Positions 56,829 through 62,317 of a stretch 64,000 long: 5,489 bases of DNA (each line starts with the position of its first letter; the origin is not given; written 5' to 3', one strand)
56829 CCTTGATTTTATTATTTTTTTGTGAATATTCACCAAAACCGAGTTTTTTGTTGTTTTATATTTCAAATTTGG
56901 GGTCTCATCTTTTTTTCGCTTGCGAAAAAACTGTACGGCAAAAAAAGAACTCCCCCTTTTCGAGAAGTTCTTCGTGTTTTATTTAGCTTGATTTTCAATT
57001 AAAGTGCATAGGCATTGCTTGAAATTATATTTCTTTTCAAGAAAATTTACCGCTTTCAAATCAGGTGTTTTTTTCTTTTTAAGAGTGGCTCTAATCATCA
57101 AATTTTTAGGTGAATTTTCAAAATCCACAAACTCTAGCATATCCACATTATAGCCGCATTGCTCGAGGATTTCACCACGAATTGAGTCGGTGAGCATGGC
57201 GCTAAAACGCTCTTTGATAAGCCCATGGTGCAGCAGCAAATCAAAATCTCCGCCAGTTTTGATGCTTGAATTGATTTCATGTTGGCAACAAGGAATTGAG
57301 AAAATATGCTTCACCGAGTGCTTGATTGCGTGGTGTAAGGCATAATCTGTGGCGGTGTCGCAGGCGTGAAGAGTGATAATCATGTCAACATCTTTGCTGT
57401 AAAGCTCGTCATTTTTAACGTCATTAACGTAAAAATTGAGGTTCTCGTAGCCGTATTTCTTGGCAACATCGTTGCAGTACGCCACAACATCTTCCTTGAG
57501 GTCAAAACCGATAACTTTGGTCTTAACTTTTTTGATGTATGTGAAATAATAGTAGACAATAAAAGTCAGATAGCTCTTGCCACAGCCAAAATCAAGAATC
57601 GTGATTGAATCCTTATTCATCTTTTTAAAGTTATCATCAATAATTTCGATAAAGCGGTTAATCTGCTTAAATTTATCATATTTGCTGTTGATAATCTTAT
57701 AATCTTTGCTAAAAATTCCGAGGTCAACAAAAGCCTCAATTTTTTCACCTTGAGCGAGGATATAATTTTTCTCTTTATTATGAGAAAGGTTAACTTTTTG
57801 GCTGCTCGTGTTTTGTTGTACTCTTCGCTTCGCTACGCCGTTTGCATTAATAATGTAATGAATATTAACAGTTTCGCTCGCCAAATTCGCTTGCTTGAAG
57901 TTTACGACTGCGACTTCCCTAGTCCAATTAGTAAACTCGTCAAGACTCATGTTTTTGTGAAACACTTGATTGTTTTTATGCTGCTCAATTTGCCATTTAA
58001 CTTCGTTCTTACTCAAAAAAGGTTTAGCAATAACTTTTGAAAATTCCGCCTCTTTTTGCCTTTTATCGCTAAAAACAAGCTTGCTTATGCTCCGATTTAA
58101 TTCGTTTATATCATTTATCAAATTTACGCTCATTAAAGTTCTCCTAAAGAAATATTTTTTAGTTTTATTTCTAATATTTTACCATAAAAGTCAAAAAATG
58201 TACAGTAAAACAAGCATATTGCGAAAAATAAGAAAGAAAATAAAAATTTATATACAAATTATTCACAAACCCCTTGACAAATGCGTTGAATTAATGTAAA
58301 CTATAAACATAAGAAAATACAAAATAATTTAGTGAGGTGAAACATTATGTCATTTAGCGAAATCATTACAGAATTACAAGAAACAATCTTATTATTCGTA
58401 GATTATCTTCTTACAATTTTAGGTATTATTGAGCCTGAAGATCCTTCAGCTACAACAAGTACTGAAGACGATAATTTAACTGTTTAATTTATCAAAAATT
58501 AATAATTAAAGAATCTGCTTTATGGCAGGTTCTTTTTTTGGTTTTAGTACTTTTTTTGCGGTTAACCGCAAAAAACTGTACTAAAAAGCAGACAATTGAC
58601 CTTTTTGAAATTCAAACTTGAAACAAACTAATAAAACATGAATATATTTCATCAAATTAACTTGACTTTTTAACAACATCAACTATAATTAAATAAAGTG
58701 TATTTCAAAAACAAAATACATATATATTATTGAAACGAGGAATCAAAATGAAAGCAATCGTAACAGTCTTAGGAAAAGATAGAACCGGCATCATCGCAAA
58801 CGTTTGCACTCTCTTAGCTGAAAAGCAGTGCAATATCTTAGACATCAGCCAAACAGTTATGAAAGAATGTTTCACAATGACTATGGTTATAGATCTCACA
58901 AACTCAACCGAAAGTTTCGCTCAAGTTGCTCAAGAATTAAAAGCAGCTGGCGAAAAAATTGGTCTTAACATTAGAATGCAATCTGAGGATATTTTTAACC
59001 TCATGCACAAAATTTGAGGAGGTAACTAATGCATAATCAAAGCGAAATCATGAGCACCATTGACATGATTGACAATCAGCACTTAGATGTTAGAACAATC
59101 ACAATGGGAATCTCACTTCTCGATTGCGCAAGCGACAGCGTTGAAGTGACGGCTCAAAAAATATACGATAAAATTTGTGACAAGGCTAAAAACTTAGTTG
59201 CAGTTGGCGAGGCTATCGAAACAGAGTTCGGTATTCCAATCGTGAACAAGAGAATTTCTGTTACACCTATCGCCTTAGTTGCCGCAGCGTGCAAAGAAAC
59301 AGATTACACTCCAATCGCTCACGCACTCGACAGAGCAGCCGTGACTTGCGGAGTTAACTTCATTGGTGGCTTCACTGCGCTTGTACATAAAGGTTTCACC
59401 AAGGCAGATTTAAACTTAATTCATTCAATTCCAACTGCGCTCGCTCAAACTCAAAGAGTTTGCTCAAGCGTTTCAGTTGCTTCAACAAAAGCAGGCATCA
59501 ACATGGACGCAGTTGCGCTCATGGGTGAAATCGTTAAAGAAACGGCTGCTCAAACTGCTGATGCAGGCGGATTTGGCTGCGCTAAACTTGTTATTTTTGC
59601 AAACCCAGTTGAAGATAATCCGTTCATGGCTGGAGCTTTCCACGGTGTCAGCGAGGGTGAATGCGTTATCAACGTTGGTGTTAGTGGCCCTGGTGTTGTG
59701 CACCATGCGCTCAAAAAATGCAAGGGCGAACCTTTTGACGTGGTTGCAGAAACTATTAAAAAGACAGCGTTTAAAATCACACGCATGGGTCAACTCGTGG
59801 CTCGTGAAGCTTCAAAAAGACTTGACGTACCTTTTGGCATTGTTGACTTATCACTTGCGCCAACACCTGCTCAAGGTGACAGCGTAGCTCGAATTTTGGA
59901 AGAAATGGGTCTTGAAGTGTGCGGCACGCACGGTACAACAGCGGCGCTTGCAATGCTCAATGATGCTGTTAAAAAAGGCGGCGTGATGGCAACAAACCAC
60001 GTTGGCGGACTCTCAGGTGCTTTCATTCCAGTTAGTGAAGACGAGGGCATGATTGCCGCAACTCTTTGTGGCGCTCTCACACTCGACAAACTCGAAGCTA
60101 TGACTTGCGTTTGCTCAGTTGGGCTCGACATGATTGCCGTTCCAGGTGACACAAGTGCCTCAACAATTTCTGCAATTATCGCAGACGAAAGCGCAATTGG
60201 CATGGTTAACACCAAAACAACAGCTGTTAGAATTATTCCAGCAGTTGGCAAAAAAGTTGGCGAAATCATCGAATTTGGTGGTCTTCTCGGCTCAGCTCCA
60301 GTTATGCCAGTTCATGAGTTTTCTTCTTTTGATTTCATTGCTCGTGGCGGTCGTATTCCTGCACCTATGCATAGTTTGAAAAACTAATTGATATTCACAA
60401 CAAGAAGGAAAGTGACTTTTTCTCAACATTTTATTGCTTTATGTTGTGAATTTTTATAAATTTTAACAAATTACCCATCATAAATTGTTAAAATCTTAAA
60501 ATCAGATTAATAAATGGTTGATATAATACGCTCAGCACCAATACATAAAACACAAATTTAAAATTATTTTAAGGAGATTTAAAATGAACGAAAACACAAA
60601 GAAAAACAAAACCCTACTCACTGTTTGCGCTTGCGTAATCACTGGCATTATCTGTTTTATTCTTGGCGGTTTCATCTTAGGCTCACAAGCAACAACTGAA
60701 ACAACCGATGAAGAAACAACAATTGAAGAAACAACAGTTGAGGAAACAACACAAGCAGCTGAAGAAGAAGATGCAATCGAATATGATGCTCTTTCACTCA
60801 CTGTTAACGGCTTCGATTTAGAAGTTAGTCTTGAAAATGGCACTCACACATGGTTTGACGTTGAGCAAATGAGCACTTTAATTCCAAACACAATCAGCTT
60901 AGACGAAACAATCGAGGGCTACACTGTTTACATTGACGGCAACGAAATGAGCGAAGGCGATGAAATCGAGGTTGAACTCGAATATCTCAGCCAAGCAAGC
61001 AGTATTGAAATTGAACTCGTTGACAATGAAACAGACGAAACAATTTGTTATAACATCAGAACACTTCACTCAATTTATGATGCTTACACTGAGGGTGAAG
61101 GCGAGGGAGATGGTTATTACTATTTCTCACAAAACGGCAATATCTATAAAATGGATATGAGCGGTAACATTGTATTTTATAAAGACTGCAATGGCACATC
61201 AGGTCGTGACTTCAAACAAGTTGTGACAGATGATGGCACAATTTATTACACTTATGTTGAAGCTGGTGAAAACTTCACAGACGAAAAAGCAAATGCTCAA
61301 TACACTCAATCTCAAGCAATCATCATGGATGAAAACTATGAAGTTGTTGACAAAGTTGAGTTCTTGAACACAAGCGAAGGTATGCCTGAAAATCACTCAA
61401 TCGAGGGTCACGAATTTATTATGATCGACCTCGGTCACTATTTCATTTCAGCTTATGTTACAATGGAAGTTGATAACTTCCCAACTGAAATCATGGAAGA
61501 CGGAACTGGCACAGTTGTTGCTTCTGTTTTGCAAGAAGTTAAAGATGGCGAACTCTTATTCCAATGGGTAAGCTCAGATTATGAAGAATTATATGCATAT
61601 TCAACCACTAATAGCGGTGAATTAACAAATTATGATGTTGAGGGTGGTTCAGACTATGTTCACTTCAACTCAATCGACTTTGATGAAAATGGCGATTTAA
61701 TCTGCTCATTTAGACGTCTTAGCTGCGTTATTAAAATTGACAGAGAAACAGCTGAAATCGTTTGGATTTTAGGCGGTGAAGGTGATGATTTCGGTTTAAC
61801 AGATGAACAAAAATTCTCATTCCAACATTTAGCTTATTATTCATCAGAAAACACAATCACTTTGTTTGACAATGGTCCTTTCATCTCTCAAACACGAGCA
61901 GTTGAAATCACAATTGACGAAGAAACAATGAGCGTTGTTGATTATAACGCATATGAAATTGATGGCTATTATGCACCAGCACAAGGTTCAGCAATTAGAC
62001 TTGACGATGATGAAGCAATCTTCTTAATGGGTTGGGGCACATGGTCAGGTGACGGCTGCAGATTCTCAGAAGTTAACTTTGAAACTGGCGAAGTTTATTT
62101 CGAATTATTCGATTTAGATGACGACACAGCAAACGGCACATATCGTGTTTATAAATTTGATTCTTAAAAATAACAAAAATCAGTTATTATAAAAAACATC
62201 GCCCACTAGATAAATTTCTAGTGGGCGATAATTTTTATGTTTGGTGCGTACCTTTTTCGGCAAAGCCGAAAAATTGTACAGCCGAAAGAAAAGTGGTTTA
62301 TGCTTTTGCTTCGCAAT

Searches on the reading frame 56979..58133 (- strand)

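Call 68: search_protein_families(library=pfam, proteins=[window:56979-58133:-], max_evalue=0.00001)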
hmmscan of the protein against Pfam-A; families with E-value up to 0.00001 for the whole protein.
window:56979-58133:- (384 aa): 3 families
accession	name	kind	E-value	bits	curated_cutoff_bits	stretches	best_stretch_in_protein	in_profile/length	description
PF13679.12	Methyltransf_32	-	1.7e-40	138.7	27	1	153-289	1-142/143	Methyltransferase domain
PF13847.12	Methyltransf_31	-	5.6e-14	52.5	27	1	174-296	2-106/145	Methyltransferase domain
PF13649.12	Methyltransf_25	-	2.3e-07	31.8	27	1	179-271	1-87/97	Methyltransferase domain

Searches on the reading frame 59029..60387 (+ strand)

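Call 68: search_protein_families(library=pfam, proteins=[window:59029-60387:+], max_evalue=0.00001)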
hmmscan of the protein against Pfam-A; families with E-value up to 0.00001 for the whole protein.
window:59029-60387:+ (452 aa): 1 family
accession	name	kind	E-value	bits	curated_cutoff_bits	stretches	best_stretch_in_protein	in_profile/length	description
PF05167.17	DUF711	-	1.9e-195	649.9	25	1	13-422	2-412/413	Uncharacterised ACR (DUF711)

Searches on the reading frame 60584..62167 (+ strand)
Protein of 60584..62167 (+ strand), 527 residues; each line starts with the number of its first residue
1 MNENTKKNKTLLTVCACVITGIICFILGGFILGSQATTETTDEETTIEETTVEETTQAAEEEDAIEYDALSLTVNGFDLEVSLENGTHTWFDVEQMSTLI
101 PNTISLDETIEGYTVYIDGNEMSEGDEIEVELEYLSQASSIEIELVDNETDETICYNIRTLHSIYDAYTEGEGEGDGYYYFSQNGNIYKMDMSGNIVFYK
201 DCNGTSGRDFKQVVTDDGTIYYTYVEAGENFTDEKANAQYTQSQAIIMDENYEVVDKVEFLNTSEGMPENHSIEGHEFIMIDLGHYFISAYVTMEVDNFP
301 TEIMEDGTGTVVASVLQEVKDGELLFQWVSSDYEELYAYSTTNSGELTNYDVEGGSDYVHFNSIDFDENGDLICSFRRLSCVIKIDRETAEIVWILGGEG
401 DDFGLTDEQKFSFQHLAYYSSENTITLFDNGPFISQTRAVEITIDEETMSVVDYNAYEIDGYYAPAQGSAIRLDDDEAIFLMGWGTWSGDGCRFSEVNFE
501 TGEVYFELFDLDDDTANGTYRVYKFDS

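Call 68: search_protein_families(library=pfam, proteins=[window:60584-62167:+], max_evalue=0.00001)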
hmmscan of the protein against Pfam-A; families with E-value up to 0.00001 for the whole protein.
window:60584-62167:+ (527 aa): 2 families
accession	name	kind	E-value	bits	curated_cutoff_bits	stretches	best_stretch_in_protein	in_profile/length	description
PF14269.12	Arylsulfotran_2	-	8.9e-21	75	27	1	247-473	29-270/301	Arylsulfotransferase (ASST)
PF05935.17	Arylsulfotrans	-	3.2e-19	69.6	24.2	1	175-521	59-374/374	Arylsulfotransferase (ASST)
